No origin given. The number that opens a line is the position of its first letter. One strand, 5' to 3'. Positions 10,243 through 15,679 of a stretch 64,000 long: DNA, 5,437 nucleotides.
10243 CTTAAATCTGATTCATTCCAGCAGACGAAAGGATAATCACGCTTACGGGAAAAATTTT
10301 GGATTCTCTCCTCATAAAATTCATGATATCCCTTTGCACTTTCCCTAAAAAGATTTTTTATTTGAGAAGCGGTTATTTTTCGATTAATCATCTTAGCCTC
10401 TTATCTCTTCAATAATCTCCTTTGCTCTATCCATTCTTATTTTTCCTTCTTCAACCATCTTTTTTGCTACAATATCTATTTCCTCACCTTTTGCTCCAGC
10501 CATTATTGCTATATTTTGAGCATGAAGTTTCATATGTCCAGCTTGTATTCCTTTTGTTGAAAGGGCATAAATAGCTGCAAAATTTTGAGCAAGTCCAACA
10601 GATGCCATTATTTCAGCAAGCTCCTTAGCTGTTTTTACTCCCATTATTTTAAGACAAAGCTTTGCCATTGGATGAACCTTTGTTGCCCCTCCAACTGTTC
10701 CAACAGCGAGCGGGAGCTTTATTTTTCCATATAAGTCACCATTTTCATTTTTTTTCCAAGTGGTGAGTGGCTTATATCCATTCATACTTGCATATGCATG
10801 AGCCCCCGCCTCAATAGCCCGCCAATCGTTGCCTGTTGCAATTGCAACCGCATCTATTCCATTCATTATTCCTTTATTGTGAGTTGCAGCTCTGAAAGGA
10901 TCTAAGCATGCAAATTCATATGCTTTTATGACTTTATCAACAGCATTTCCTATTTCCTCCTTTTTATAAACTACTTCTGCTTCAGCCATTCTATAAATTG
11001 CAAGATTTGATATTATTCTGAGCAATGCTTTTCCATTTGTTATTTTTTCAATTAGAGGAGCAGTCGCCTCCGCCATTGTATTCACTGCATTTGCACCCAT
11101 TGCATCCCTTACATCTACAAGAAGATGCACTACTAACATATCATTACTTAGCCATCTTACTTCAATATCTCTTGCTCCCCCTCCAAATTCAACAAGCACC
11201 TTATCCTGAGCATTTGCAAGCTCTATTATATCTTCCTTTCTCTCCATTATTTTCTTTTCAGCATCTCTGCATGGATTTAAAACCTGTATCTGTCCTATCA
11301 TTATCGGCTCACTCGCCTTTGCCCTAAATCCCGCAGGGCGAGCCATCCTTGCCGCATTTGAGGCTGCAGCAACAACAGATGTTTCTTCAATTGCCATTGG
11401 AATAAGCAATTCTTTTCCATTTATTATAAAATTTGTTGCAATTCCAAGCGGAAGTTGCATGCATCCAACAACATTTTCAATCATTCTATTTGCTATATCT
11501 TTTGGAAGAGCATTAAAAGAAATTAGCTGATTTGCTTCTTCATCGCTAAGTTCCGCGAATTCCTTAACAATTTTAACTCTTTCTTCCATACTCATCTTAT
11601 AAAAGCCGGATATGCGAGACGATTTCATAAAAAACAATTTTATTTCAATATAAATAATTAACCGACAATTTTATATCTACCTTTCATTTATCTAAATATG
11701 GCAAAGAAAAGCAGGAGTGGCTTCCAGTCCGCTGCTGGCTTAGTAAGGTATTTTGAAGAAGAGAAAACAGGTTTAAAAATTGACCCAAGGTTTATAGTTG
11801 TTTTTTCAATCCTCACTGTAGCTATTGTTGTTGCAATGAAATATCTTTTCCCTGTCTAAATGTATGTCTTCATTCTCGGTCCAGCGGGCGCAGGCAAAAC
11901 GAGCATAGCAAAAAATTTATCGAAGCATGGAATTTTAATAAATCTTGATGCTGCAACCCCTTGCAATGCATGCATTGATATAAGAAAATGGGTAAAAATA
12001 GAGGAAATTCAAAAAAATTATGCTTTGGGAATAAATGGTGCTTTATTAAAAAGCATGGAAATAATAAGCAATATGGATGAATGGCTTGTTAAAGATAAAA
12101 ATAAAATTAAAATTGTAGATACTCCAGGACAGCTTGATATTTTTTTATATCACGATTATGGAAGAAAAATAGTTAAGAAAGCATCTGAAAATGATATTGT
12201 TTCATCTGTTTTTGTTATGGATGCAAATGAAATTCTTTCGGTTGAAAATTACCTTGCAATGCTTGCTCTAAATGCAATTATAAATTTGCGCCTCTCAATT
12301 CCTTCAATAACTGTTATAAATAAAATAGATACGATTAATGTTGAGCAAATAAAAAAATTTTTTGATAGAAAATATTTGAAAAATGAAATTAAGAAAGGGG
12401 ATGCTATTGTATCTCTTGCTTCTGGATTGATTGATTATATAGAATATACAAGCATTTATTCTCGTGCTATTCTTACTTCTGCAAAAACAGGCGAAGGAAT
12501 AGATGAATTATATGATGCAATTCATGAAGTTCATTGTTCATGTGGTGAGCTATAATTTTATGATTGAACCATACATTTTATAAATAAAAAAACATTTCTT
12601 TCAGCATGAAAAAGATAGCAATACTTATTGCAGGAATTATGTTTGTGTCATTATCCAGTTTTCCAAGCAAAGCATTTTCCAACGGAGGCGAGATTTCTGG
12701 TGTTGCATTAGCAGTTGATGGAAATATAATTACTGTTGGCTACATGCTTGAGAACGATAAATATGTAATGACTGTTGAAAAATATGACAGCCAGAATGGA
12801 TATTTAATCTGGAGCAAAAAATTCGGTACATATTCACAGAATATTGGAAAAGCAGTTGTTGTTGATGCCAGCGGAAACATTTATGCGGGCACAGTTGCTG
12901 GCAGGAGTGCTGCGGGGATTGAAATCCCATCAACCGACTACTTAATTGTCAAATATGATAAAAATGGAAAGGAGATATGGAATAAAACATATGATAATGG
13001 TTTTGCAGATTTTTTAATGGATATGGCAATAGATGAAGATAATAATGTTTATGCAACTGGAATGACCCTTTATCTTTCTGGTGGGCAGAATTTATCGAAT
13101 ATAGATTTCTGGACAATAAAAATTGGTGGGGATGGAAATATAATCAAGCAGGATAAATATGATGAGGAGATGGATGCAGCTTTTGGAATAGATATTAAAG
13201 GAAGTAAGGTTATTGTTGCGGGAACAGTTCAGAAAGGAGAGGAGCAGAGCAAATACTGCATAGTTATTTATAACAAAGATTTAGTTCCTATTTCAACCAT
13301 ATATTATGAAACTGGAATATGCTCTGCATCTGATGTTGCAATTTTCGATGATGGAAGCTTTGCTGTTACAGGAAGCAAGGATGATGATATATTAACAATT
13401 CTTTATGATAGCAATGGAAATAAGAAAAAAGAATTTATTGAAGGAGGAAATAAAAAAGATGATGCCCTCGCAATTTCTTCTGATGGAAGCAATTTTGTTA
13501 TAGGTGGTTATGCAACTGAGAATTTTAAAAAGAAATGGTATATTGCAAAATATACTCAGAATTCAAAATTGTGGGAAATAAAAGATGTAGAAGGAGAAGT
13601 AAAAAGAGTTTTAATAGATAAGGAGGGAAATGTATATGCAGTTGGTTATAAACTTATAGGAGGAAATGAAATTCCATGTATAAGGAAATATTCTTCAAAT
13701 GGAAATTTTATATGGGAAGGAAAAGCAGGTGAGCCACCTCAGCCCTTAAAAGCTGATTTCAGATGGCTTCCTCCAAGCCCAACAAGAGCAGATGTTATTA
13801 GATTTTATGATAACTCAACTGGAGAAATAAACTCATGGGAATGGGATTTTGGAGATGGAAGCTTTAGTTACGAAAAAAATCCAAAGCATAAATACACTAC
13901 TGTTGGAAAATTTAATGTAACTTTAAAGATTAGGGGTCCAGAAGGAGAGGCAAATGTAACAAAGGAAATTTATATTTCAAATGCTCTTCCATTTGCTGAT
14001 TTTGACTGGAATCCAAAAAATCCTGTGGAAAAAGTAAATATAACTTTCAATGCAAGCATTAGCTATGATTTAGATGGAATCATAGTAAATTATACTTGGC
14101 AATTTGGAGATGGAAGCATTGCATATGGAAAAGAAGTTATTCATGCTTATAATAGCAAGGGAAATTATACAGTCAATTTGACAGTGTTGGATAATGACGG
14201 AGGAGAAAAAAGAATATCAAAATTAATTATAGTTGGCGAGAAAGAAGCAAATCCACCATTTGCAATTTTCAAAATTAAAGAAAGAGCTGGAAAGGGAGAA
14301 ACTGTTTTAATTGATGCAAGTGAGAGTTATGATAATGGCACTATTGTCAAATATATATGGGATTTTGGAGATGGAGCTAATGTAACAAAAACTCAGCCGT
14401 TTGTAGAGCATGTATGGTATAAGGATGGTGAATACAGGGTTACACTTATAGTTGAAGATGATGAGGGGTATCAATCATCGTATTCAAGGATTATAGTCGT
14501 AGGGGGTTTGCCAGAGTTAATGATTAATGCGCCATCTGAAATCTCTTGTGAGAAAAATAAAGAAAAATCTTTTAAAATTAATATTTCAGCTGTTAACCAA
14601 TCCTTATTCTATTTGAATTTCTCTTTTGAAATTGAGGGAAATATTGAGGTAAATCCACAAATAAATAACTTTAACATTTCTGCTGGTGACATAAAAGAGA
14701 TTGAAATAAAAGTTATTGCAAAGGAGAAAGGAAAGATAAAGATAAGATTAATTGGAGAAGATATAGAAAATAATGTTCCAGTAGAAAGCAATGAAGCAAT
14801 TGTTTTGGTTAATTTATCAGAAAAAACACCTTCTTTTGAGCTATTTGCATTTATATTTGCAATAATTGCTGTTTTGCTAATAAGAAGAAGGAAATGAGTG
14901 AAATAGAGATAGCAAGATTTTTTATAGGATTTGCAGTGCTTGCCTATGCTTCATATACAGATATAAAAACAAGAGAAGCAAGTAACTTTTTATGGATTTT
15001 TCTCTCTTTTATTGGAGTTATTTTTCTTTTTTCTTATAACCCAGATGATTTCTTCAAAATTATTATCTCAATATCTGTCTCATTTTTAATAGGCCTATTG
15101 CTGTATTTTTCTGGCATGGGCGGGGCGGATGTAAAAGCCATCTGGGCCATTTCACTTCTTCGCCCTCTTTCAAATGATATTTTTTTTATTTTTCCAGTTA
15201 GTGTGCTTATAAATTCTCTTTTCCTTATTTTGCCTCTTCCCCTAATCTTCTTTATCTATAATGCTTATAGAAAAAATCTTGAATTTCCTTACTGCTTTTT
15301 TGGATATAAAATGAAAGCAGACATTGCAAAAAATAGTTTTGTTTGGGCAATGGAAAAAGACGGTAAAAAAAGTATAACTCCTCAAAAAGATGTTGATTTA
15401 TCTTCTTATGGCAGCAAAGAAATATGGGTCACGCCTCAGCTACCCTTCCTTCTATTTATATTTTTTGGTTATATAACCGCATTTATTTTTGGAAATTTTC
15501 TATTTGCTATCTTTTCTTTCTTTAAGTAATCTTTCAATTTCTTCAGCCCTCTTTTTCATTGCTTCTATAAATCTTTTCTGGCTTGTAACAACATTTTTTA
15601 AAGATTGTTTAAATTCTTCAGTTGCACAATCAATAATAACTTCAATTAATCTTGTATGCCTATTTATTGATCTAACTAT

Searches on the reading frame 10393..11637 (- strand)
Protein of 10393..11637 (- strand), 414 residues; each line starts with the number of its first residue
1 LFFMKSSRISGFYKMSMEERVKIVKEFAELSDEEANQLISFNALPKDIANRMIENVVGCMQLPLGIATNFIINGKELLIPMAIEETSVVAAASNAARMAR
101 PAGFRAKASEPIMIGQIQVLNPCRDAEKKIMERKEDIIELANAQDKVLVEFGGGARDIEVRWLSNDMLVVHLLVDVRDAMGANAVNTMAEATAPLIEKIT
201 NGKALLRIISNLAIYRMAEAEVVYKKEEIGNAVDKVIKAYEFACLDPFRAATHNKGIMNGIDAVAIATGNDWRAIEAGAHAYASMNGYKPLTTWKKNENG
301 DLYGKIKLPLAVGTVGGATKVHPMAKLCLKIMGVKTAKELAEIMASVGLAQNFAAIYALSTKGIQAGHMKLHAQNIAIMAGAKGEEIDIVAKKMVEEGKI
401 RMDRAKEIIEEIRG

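Call 8: search_protein_families(library=pfam, proteins=[window:10393-11637:-], max_evalue=0.0001)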
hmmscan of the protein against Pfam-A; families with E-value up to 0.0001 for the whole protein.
window:10393-11637:- (414 aa): 1 family
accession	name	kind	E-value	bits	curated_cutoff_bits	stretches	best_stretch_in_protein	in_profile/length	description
PF00368.23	HMG-CoA_red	-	1.5e-112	376.8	27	1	17-373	2-368/368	Hydroxymethylglutaryl-coenzyme A reductase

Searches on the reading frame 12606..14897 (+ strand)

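Call 8: search_protein_families(library=pfam, proteins=[window:12606-14897:+], max_evalue=0.0001)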
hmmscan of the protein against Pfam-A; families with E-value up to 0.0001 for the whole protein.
window:12606-14897:+ (763 aa): 4 families
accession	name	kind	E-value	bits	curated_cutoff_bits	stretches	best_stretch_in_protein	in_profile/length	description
PF18911.6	PKD_4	-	2.4e-52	175.4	27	3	459-535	1-76/85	PKD domain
PF00801.26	PKD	-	1.2e-40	137.8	23.5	3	478-538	16-76/80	PKD domain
PF22352.2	K319L-like_PKD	-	3e-08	34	27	0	565-626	12-78/84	K319L-like, PKD domain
PF06739.17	SBBP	-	4.3e-06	27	20.5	0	140-154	18-32/38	Beta-propeller repeat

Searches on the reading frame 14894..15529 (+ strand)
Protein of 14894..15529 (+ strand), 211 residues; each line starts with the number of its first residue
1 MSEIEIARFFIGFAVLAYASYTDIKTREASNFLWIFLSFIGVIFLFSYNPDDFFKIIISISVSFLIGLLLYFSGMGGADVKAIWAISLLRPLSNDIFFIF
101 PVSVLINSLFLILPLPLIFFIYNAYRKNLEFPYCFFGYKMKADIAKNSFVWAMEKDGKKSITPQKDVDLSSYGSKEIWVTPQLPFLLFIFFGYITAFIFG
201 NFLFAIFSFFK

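Call 8: search_protein_families(library=pfam, proteins=[window:14894-15529:+], max_evalue=0.0001)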
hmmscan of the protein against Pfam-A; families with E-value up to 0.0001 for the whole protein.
window:14894-15529:+ (211 aa): 2 families
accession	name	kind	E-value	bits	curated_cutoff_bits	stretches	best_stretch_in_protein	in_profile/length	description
PF01478.23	Peptidase_A24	-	6.2e-12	46.3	26.5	1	11-106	2-99/104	Type IV leader peptidase family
PF06847.16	Arc_PepC_II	-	7.7e-08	33.3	29.9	1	174-201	65-92/93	Archaeal Peptidase A24 C-terminus Type II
